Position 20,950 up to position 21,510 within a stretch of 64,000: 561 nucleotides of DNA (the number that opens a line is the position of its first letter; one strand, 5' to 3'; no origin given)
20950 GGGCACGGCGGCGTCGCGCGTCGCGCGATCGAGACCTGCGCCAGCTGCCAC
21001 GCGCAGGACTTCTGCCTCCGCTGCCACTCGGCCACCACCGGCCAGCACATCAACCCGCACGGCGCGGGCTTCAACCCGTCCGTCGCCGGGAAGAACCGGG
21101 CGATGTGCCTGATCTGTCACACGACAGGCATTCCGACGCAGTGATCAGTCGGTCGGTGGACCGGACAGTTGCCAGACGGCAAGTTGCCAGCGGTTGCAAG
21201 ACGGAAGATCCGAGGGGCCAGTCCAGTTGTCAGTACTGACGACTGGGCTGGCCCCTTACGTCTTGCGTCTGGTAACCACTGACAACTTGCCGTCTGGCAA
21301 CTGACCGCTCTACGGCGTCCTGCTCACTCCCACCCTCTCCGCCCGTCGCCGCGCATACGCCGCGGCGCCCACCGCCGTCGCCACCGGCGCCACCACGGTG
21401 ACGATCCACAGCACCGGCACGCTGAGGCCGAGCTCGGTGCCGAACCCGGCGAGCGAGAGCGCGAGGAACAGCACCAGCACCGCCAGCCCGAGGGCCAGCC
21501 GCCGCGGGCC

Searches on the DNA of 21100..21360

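Call 67: search_rna_families(source=window, start=21100, end=21360, threshold=evalue, max_evalue=1)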
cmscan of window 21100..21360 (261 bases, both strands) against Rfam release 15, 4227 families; matches with E-value up to 1: 4.
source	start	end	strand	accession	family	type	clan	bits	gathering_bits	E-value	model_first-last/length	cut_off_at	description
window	21162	21309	-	RF04119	MIR1858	Gene; miRNA;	-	56.5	137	2e-09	27-175/197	no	MIR1858 microRNA precursor family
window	21201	21268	+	RF03791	mir-4526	Gene; miRNA;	-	26.2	100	0.0056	1-87/87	no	mir-4526 microRNA precursor family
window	21280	21357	-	RF01383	GRIK4_3p_UTR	Gene;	-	16.6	38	0.53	1-94/94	no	GRIK4 3 prime UTR element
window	21220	21286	-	RF01691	Bacillus-plasmid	Gene; sRNA;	-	16.4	31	0.4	1-61/61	no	Bacillus-plasmid RNA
